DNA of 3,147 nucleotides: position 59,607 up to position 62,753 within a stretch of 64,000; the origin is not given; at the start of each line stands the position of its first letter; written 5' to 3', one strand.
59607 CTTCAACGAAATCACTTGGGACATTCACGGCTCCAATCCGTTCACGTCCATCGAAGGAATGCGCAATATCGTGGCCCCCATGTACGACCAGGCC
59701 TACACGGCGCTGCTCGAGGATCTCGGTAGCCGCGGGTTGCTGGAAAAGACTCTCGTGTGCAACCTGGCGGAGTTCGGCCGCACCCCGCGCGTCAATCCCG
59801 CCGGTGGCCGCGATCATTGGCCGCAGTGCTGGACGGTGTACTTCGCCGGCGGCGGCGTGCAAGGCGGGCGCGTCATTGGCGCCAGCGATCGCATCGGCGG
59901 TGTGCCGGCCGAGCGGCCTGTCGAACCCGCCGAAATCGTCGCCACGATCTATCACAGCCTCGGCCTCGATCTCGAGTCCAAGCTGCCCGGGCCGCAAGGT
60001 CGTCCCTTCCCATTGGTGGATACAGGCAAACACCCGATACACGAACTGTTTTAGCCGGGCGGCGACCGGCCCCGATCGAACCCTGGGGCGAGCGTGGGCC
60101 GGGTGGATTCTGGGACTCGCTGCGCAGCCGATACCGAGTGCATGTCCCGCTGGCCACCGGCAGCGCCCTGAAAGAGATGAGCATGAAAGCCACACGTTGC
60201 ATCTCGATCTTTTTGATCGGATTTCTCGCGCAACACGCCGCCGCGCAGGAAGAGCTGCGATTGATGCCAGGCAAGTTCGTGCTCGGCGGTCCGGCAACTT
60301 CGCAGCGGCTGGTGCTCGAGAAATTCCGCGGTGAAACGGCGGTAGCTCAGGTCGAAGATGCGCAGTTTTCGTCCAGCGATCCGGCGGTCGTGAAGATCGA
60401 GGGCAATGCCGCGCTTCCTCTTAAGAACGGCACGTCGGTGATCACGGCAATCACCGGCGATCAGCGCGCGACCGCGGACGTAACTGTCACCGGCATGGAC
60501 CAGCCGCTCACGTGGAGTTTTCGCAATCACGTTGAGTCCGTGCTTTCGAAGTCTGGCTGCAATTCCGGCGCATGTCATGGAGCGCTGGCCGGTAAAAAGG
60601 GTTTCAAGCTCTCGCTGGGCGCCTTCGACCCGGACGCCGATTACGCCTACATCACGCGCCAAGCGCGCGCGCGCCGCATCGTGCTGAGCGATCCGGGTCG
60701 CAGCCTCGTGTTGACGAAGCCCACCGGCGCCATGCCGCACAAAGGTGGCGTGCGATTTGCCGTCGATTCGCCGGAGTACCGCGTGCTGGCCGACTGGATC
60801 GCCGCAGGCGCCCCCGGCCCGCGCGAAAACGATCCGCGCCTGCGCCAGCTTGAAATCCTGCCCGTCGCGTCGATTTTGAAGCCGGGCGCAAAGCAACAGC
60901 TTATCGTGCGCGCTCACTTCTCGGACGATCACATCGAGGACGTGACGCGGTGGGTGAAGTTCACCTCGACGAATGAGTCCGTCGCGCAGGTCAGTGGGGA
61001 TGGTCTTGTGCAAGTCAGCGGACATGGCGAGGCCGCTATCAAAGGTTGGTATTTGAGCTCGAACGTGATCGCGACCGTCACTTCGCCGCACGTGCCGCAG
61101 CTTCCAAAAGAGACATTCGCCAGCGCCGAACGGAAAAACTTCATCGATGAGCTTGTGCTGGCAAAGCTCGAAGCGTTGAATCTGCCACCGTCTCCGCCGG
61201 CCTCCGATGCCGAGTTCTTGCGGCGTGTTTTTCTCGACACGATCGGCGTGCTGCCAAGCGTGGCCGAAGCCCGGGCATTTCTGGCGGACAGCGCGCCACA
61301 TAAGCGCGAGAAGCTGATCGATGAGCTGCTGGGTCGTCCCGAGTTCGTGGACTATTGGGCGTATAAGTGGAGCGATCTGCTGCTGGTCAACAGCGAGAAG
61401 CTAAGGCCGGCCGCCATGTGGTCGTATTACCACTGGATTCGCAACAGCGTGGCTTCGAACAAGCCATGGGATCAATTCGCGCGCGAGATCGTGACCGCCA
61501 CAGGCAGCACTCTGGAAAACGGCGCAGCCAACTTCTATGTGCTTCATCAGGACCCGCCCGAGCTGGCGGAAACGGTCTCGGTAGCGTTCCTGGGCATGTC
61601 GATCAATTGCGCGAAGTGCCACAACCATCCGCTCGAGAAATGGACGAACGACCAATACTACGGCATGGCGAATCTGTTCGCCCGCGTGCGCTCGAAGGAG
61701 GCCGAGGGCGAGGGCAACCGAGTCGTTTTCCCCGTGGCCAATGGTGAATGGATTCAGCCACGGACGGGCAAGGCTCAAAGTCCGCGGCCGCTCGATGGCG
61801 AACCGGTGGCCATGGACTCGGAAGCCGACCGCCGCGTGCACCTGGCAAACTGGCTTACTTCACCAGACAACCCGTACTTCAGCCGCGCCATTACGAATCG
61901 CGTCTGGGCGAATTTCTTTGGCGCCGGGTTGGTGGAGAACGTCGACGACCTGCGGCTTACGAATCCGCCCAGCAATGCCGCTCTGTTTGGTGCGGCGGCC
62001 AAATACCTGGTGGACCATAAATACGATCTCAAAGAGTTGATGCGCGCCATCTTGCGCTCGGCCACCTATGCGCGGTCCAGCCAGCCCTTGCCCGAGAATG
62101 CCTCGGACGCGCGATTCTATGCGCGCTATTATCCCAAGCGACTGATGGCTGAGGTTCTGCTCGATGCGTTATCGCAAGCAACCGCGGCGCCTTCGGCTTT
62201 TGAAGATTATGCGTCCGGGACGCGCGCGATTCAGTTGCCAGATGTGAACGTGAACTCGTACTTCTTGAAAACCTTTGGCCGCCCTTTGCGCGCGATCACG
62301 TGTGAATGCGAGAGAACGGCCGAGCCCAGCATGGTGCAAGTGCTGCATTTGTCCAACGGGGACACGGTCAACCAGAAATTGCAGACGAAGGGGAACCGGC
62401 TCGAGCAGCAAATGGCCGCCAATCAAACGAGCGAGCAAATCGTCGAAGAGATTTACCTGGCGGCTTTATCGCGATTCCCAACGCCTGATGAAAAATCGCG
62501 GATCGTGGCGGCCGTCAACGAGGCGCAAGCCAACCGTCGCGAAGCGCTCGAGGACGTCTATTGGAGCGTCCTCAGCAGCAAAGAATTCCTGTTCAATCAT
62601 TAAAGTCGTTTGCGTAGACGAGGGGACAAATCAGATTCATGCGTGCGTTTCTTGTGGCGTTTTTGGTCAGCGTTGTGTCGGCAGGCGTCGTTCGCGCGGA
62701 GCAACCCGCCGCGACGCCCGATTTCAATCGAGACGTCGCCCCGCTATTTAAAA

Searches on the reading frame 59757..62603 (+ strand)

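Call 68: search_protein_families(library=pfam, proteins=[window:59757-62603:+], max_evalue=0.00001)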
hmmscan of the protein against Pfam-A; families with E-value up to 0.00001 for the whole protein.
window:59757-62603:+ (948 aa): 3 families
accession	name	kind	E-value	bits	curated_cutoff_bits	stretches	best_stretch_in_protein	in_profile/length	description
PF07583.16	PSCyt2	-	4.5e-50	171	29.8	1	463-645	2-208/209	Protein of unknown function (DUF1549)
PF07587.16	PSD1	-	1.8e-43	149.1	28.5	1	692-918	1-242/244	Protein of unknown function (DUF1553)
PF02368.24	Big_2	-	1e-06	29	22.8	1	368-429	8-65/79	Bacterial Ig-like domain (group 2)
